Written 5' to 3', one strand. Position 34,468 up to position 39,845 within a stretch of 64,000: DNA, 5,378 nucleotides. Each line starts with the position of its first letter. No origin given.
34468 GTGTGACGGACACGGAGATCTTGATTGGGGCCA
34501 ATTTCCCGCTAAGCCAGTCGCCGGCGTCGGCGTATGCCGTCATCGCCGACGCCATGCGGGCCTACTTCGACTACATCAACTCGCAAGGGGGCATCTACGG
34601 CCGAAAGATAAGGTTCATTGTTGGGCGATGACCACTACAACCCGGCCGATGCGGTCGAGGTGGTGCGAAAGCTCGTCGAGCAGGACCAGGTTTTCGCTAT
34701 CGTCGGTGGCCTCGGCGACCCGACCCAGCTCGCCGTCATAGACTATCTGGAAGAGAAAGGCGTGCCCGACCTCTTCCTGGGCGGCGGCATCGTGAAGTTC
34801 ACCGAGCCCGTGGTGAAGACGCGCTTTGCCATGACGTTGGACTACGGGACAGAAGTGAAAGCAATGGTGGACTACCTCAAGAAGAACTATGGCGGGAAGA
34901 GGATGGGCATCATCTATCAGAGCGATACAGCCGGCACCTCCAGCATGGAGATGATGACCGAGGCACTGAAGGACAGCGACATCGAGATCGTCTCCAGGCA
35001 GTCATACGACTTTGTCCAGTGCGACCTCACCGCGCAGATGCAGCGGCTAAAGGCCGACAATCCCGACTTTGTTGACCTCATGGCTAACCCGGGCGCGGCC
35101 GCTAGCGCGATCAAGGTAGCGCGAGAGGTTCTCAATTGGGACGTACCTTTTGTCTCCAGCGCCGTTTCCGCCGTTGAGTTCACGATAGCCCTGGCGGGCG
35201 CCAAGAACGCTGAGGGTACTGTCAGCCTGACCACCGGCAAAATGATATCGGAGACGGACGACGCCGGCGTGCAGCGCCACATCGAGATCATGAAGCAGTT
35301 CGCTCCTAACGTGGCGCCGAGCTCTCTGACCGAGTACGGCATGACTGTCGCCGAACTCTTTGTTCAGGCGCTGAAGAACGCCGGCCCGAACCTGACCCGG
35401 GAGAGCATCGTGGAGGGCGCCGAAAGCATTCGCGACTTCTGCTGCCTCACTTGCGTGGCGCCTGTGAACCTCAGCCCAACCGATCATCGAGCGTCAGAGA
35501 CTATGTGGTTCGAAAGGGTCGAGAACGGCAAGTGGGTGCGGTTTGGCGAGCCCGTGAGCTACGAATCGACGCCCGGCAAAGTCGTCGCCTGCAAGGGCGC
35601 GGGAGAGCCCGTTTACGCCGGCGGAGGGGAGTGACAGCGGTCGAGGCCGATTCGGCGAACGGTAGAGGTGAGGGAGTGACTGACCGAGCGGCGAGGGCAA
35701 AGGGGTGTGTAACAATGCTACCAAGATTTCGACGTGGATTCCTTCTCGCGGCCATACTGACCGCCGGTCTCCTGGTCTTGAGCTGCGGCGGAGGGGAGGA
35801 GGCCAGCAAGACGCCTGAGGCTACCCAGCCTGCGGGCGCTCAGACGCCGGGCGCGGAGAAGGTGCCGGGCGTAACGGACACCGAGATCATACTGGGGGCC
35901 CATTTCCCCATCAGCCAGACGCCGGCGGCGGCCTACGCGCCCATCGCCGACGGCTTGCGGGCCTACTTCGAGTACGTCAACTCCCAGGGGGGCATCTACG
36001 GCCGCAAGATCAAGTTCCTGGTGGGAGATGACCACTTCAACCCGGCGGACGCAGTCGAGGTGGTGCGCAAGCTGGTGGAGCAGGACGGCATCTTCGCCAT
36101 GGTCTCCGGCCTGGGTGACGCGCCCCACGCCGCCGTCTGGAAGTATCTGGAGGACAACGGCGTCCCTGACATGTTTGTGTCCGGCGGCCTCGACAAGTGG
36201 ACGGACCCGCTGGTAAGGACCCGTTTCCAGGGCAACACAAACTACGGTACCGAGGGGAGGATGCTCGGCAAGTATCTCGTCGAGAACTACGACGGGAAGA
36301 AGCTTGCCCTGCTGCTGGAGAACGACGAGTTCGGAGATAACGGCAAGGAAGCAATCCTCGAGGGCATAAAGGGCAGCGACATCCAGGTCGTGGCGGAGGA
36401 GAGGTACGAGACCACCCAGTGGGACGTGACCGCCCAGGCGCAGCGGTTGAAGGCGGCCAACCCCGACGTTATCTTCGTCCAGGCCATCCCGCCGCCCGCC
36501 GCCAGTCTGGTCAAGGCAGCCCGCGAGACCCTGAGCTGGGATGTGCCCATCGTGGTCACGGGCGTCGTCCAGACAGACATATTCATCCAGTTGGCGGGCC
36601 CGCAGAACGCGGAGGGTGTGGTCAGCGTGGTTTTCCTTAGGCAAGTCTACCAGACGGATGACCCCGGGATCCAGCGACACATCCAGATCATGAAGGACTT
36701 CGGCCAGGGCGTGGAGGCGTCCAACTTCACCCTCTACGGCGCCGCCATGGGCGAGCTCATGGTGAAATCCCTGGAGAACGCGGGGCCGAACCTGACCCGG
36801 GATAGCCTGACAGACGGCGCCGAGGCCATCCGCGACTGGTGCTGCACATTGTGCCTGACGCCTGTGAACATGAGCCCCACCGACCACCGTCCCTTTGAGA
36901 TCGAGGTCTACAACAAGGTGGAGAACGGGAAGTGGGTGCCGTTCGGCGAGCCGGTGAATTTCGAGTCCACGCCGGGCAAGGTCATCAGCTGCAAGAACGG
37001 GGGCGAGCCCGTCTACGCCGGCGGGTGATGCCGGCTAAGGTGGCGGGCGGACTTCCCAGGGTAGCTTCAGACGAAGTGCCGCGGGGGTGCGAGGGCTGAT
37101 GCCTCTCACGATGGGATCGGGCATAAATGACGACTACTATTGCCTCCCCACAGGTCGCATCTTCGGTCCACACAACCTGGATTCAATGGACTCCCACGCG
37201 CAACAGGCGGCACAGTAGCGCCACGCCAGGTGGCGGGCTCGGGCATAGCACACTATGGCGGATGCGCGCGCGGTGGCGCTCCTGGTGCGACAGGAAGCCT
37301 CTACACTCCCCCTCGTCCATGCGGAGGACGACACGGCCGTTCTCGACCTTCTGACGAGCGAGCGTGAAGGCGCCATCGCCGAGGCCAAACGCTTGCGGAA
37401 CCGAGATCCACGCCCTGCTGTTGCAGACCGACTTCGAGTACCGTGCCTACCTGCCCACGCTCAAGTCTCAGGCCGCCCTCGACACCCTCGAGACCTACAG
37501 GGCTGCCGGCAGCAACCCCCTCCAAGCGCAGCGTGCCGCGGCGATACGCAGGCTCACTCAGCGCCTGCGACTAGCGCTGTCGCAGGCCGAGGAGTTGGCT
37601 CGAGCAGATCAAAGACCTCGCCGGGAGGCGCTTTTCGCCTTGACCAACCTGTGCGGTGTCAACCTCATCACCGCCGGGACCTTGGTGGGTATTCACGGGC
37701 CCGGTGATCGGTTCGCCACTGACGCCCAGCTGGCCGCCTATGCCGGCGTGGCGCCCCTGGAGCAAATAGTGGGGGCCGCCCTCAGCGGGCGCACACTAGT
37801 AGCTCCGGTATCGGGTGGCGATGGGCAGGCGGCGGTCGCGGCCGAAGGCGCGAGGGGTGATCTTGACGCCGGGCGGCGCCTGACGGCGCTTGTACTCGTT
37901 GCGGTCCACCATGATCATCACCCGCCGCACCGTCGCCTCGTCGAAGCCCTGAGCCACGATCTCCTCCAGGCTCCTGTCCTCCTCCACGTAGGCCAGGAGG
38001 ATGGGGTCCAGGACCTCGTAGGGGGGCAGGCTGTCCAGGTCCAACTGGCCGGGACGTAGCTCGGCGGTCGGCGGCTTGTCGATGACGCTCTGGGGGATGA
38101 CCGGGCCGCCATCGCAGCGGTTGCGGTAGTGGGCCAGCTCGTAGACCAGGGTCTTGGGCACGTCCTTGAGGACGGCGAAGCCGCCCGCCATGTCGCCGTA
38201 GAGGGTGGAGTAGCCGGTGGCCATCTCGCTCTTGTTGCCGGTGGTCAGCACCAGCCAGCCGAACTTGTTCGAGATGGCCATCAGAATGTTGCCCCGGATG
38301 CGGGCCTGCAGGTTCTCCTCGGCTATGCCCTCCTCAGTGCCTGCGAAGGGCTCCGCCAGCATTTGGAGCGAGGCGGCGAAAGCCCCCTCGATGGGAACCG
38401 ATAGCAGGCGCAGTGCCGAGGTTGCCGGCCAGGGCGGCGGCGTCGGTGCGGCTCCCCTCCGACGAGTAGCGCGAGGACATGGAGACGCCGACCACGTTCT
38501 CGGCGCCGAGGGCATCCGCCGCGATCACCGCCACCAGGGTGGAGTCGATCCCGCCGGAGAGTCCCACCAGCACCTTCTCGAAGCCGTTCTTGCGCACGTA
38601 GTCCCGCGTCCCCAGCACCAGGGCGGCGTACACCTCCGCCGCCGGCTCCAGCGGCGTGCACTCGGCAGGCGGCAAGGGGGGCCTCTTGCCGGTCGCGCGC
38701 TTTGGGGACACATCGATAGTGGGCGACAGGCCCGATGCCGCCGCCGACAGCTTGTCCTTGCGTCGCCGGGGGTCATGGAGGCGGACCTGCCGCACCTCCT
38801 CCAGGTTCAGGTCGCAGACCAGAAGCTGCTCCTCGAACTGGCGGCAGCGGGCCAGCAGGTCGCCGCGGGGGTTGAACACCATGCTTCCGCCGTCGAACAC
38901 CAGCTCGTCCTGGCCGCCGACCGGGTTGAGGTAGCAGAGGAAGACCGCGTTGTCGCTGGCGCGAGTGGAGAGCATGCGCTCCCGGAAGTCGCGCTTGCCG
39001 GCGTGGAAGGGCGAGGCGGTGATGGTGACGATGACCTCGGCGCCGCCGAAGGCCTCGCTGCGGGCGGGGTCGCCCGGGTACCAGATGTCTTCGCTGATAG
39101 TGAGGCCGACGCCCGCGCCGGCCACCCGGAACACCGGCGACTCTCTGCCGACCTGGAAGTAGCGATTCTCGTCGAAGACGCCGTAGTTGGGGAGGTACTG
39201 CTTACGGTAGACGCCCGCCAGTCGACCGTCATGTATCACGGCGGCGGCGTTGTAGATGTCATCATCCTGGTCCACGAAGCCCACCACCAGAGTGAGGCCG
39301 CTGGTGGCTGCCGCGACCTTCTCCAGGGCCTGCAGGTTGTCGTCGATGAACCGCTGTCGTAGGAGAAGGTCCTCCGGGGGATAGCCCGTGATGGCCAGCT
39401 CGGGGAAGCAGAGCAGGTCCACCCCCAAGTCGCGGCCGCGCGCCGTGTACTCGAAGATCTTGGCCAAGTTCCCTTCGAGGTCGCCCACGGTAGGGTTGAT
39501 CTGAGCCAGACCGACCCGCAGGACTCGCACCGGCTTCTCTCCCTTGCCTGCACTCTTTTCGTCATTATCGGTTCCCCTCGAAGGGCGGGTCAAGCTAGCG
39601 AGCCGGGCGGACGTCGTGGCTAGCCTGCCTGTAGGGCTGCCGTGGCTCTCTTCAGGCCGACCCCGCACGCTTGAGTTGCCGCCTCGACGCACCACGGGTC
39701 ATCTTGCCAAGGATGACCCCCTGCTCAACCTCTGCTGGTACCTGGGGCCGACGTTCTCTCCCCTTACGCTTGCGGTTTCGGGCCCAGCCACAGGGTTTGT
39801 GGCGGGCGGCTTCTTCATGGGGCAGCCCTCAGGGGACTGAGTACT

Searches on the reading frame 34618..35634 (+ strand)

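Call 57: search_protein_families(library=pfam, proteins=[window:34618-35634:+], max_evalue=0.00001)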
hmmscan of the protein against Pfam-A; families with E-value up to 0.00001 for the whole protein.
window:34618-35634:+ (338 aa): 2 families
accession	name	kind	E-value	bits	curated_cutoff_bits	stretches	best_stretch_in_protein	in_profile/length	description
PF13458.12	Peripla_BP_6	-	1.1e-47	163.8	31.7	1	4-304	49-342/343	Periplasmic binding protein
PF01094.35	ANF_receptor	-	4.3e-08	33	25.4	1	4-169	31-198/353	Receptor family ligand binding region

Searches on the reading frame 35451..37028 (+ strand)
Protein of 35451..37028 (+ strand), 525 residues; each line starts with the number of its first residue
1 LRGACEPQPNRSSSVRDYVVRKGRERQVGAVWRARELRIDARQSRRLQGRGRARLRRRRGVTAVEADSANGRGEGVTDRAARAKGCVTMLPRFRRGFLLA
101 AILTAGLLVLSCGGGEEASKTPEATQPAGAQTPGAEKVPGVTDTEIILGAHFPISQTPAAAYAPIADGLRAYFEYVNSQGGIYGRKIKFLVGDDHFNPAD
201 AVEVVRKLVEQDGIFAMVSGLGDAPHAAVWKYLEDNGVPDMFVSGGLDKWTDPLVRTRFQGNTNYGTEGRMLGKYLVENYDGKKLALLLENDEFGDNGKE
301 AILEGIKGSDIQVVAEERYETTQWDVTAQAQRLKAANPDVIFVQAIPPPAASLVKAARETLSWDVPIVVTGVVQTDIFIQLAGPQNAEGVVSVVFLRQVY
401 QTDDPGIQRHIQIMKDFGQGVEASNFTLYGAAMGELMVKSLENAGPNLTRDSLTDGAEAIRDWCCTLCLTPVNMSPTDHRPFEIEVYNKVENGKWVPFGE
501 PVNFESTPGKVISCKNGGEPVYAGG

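Call 57: search_protein_families(library=pfam, proteins=[window:35451-37028:+], max_evalue=0.00001)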
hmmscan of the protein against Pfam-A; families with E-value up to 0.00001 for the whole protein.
window:35451-37028:+ (525 aa): 1 family
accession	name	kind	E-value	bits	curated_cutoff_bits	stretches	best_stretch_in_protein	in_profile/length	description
PF13458.12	Peripla_BP_6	-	2.7e-50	172.4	31.7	1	158-481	14-329/343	Periplasmic binding protein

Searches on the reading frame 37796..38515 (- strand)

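Call 57: search_protein_families(library=pfam, proteins=[window:37796-38515:-], max_evalue=0.00001)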
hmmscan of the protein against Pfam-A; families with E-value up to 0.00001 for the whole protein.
window:37796-38515:- (239 aa): 1 family
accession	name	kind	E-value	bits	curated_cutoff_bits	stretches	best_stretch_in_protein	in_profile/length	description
PF02540.23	NAD_synthase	-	6.7e-49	166.6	21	1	38-213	77-242/242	NAD synthase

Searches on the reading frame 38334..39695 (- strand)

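Call 57: search_protein_families(library=pfam, proteins=[window:38334-39695:-], max_evalue=0.00001)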
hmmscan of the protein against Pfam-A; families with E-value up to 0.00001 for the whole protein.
window:38334-39695:- (453 aa): 2 families
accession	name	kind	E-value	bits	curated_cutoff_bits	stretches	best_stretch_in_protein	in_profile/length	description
PF00795.27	CN_hydrolase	-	1e-36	127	23.2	1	60-305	1-255/256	Carbon-nitrogen hydrolase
PF02540.23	NAD_synthase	-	3e-18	66.3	21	1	356-428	2-74/242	NAD synthase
